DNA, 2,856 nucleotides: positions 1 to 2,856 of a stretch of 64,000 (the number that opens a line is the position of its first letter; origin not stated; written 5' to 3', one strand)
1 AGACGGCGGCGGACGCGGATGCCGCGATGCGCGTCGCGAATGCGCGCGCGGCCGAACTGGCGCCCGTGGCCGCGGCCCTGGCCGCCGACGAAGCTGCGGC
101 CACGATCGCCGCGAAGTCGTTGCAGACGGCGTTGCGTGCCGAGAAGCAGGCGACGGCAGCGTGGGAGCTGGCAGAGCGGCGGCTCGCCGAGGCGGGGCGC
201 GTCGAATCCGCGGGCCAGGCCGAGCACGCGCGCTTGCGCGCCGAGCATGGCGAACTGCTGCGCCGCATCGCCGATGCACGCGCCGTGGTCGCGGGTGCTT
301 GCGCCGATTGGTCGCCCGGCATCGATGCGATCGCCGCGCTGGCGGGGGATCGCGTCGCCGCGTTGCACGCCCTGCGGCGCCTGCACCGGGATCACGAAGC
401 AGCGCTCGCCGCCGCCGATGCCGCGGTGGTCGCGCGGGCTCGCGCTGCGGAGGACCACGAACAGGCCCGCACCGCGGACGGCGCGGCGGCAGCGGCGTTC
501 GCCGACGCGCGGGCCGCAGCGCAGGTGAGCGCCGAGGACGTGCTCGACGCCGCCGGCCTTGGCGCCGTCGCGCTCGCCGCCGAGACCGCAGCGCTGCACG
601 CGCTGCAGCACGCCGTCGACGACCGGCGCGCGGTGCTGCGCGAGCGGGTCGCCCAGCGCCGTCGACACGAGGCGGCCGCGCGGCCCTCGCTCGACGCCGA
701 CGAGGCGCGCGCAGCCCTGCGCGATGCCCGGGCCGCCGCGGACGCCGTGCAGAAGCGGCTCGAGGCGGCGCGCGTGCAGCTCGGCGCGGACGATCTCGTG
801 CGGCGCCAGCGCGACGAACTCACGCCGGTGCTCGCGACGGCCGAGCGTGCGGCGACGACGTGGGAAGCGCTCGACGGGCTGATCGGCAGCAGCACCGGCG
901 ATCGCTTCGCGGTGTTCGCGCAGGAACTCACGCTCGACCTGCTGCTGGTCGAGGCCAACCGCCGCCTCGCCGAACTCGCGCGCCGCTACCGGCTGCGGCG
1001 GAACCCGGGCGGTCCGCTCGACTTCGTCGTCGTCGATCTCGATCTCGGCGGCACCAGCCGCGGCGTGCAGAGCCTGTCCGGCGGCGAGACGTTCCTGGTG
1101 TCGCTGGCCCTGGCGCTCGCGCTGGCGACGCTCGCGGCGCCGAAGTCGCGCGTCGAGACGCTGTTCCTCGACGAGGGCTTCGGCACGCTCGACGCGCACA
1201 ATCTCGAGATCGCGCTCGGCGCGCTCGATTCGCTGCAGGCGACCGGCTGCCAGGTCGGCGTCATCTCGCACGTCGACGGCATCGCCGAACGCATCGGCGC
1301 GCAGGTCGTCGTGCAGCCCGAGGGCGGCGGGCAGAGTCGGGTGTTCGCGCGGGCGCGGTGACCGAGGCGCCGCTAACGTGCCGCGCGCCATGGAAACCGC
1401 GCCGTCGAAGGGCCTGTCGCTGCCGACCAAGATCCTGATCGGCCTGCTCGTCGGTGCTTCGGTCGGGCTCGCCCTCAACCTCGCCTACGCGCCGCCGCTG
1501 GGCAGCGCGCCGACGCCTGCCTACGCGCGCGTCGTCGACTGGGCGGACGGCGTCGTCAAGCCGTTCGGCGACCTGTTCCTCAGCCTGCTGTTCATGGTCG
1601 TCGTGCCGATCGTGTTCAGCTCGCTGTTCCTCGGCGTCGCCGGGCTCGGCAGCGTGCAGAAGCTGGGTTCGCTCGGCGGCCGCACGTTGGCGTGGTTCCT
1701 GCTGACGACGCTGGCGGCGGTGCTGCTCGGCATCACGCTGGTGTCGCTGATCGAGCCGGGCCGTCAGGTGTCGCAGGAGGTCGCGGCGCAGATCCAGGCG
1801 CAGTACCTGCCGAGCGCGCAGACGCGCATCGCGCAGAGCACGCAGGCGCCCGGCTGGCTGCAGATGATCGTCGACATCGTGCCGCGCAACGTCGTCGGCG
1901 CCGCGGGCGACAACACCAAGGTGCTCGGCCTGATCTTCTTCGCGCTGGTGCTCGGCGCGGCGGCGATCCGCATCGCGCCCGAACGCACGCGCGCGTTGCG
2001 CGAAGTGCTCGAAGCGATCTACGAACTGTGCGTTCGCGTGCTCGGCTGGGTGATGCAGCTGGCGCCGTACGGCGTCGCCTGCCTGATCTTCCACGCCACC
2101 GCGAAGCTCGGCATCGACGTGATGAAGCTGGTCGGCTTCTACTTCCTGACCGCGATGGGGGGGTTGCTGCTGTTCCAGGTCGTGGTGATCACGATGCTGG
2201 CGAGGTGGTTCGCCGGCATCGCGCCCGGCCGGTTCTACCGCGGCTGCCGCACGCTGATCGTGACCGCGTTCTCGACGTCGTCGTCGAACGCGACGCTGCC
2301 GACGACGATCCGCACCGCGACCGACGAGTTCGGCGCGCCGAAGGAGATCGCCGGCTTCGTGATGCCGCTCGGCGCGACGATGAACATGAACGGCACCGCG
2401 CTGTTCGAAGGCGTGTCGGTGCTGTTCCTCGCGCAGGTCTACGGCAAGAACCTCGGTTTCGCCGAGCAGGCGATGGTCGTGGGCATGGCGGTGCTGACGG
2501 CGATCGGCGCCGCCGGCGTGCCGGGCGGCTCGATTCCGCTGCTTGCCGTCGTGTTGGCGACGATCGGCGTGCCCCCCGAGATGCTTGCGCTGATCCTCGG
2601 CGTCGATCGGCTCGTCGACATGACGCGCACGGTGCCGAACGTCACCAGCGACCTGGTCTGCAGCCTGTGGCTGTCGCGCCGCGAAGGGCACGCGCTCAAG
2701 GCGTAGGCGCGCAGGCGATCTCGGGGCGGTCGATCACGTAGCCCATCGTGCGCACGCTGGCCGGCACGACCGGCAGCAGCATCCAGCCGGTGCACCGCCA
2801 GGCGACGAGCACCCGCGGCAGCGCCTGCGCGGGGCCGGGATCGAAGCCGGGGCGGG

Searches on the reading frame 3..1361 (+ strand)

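Call 80: search_protein_families(library=pfam, proteins=[window:3-1361:+], max_evalue=0.00001)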
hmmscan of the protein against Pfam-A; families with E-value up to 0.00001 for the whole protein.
window:3-1361:+ (452 aa): 1 family
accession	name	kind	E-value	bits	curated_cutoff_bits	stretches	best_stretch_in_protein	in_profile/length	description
PF13558.12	SbcC_Walker_B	-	7.5e-11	42.6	27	1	351-408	26-88/90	SbcC/RAD50-like, Walker B motif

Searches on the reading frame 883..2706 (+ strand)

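Call 80: search_protein_families(library=pfam, proteins=[window:883-2706:+], max_evalue=0.00001)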
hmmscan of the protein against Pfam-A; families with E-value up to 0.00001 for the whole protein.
window:883-2706:+ (607 aa): 1 family
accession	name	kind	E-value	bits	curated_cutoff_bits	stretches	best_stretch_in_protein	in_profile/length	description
PF00375.23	SDF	-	7.8e-111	371.2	27.9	1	181-599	2-386/387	Sodium:dicarboxylate symporter family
